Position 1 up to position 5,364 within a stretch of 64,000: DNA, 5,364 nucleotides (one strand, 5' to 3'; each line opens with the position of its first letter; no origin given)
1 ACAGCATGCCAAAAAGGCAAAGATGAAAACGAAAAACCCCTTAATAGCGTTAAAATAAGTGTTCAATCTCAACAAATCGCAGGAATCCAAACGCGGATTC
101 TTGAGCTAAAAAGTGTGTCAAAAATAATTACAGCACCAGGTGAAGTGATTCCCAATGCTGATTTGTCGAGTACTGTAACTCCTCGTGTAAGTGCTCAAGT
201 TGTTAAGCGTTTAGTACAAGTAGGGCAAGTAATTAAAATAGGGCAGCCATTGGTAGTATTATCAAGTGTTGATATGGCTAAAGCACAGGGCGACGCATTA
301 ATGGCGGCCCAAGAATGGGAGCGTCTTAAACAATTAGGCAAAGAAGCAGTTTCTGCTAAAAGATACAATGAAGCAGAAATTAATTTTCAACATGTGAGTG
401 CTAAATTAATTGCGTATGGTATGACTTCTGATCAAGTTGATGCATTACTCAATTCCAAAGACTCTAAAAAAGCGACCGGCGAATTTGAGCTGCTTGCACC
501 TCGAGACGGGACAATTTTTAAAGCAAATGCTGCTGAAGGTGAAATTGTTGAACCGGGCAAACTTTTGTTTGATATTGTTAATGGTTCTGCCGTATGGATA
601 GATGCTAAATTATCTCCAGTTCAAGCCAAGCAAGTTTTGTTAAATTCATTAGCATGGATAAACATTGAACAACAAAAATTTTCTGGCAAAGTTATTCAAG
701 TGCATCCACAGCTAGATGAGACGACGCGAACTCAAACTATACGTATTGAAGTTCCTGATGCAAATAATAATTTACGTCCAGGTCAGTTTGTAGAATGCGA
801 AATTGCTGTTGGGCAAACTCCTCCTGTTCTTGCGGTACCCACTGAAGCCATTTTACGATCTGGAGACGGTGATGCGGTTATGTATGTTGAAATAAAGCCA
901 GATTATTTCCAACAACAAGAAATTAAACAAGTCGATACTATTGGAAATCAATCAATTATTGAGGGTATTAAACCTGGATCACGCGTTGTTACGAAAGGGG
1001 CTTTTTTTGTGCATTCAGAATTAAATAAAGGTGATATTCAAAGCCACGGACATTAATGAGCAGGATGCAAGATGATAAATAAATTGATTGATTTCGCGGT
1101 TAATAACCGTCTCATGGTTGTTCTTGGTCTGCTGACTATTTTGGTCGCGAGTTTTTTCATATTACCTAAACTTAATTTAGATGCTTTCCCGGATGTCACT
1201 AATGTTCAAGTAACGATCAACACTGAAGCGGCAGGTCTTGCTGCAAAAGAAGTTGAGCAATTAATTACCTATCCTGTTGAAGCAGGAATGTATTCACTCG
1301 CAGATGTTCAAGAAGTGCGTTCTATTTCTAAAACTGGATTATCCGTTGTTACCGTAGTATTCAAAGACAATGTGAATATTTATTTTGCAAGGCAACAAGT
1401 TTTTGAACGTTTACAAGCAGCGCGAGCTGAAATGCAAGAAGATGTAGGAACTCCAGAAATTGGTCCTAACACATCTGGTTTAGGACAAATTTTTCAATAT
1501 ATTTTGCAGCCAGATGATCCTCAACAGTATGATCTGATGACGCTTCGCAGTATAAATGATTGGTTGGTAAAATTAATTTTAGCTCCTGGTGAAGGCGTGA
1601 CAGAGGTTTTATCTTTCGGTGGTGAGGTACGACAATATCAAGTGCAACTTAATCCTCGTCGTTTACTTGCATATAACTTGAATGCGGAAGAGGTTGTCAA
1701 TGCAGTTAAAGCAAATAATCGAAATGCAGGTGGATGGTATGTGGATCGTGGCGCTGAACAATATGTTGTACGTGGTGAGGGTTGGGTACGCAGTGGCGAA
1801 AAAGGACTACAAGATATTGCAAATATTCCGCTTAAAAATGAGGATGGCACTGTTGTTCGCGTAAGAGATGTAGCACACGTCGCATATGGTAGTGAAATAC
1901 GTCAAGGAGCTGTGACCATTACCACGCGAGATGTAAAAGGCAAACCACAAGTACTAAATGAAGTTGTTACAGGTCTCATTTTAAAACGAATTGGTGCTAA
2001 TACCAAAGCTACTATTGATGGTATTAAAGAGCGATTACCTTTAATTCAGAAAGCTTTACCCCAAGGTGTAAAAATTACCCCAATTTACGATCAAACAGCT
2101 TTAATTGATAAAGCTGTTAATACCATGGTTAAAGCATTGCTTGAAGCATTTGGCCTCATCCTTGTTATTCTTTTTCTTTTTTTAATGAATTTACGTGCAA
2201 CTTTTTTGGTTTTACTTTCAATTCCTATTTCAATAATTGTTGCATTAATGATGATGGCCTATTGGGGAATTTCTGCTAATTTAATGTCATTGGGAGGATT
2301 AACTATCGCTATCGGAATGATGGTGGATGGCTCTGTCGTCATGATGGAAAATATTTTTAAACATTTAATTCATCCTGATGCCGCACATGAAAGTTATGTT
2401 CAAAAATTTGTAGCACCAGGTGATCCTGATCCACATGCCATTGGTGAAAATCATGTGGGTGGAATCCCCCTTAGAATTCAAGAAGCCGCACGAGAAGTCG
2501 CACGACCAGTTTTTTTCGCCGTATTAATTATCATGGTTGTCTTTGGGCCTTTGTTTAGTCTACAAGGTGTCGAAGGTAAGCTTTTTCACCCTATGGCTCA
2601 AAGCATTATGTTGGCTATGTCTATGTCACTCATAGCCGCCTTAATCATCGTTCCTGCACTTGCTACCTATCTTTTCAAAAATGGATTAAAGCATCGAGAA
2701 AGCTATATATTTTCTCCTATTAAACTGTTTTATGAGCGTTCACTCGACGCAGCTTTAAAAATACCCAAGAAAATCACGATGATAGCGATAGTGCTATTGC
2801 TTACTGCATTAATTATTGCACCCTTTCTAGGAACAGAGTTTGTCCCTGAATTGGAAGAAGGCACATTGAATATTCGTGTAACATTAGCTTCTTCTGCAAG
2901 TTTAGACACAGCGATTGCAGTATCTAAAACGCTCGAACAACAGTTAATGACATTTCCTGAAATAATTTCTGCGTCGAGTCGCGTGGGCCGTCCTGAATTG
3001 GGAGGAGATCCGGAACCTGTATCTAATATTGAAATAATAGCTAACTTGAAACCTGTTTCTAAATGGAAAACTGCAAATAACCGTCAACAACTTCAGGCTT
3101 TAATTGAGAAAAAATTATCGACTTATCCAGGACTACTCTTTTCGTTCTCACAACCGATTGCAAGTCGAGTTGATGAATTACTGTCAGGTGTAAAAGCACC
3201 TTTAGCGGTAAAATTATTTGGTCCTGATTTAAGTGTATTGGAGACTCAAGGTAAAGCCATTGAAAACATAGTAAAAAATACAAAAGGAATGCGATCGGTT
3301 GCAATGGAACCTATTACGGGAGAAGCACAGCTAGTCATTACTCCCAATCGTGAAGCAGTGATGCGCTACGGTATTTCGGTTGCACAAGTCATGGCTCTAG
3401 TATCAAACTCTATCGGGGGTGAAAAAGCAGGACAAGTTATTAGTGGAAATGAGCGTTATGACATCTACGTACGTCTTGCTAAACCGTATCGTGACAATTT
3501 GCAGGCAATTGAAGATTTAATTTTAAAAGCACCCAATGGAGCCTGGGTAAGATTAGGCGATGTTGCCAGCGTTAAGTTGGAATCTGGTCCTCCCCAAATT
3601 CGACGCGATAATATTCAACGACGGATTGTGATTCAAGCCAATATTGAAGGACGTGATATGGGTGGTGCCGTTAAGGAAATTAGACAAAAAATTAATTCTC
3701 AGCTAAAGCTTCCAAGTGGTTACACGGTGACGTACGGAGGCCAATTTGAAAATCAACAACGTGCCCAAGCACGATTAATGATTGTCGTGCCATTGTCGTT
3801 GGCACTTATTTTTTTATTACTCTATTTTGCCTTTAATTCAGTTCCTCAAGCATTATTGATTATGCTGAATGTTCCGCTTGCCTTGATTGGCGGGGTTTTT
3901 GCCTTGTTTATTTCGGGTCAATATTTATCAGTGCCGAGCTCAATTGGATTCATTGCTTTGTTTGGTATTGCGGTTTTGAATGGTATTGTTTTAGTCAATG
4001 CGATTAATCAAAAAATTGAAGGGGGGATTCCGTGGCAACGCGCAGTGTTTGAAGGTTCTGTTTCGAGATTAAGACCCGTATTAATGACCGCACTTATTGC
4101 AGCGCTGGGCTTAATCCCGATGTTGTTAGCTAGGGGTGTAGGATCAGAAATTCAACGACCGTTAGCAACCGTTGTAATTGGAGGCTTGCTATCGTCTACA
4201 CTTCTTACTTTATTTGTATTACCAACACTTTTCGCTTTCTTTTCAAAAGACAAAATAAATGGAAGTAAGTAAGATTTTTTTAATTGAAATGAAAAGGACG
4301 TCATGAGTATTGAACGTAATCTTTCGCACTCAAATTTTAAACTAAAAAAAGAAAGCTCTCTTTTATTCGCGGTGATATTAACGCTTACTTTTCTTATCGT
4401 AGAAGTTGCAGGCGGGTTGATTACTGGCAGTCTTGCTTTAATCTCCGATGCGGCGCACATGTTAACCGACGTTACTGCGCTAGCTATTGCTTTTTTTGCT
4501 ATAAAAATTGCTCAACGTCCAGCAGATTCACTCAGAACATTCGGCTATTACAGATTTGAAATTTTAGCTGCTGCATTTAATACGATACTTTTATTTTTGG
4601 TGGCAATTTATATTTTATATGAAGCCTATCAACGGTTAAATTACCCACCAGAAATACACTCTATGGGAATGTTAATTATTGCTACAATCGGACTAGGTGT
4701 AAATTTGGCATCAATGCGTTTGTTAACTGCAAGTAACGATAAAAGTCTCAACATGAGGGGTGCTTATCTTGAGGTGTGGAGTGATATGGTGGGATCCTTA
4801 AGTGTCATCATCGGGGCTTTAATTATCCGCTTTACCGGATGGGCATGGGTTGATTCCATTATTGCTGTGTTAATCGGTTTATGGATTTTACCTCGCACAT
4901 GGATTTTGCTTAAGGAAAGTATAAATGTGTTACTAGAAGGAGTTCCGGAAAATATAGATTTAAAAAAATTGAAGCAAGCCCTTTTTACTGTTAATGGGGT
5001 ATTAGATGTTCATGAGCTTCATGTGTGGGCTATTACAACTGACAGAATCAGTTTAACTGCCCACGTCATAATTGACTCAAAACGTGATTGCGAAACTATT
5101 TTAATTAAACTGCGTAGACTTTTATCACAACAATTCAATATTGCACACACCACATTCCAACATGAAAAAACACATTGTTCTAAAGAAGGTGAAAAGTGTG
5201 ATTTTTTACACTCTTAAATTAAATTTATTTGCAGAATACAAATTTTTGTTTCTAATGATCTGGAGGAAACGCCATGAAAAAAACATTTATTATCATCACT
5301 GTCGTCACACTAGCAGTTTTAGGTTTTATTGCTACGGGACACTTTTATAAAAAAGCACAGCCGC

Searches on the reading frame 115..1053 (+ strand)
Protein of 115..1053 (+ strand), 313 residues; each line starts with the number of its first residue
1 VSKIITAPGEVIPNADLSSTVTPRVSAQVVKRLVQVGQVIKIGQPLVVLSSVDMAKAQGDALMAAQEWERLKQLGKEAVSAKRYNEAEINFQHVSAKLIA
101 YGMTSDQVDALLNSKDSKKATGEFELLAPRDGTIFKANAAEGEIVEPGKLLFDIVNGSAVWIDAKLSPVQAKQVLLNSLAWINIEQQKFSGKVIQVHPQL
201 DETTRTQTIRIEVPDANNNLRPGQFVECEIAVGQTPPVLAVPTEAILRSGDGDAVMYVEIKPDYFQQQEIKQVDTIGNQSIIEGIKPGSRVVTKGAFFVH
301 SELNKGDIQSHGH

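Call 13: search_protein_families(library=pfam, proteins=[window:115-1053:+], max_evalue=0.001)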
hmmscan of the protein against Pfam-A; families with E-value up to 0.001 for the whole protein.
window:115-1053:+ (313 aa): 3 families
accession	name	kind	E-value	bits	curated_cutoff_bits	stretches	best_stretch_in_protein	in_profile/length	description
PF16576.10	HlyD_D23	-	9.2e-37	126.8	30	1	2-226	3-214/214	Barrel-sandwich domain of CusB or HlyD membrane-fusion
PF13437.12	HlyD_3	-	1.6e-18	67.8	22.2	1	126-223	2-106/106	HlyD family secretion protein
PF00364.28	Biotin_lipoyl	-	0.00011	22.4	22.1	0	26-51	13-38/73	Biotin-requiring enzyme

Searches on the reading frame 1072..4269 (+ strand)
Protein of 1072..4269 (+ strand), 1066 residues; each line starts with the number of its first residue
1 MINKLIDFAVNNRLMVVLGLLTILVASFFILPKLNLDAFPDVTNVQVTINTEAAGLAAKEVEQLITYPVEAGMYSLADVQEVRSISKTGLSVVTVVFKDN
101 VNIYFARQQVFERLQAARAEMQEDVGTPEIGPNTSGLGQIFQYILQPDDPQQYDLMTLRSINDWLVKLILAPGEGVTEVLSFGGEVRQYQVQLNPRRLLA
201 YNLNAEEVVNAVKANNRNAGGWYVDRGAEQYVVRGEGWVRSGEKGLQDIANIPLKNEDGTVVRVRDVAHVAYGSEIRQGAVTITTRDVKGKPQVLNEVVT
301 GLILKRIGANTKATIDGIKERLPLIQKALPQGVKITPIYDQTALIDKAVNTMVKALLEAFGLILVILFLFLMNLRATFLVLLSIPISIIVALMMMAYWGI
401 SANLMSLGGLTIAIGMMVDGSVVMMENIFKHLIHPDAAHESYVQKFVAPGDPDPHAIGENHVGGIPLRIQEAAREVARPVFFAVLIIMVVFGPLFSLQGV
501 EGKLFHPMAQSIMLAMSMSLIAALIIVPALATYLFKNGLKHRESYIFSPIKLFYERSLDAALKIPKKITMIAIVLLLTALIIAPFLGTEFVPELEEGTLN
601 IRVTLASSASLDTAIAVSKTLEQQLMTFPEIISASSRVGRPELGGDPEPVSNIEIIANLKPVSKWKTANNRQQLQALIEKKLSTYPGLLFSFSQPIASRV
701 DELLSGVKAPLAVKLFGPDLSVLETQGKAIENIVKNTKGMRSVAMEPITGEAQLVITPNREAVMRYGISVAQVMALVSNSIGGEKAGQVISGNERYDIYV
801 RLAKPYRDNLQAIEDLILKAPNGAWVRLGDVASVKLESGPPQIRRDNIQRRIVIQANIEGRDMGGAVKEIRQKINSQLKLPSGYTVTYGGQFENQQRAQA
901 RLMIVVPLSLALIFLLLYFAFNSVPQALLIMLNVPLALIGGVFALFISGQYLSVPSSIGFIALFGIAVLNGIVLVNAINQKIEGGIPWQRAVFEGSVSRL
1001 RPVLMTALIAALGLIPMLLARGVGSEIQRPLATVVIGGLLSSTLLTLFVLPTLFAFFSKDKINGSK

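Call 13: search_protein_families(library=pfam, proteins=[window:1072-4269:+], max_evalue=0.001)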
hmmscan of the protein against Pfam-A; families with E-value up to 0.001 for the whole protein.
window:1072-4269:+ (1066 aa): 2 families
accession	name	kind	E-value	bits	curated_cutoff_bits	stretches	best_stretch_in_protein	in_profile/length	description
PF00873.25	ACR_tran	-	1.2e-274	914.2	28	1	6-1057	2-1020/1021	AcrB/AcrD/AcrF family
PF03176.21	MMPL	-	1.4e-06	27.9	20.5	1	862-1059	102-304/333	MMPL family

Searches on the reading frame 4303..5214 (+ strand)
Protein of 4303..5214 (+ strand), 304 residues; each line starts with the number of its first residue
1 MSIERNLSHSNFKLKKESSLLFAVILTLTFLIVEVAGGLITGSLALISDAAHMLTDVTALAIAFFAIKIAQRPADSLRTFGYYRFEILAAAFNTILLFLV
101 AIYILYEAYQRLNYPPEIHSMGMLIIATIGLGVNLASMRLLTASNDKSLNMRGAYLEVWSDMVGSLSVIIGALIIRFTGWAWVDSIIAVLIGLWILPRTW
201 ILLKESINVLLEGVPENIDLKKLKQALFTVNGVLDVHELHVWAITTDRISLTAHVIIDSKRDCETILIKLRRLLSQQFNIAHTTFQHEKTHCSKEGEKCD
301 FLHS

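Call 13: search_protein_families(library=pfam, proteins=[window:4303-5214:+], max_evalue=0.001)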
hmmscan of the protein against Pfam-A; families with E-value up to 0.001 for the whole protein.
window:4303-5214:+ (304 aa): 2 families
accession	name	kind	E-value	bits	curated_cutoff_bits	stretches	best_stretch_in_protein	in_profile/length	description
PF01545.26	Cation_efflux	-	3.2e-44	151.5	26.6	1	21-211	2-198/198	Cation efflux family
PF16916.11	ZT_dimer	-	7.5e-12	45.5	26.7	1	215-288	1-76/78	Dimerisation domain of Zinc Transporter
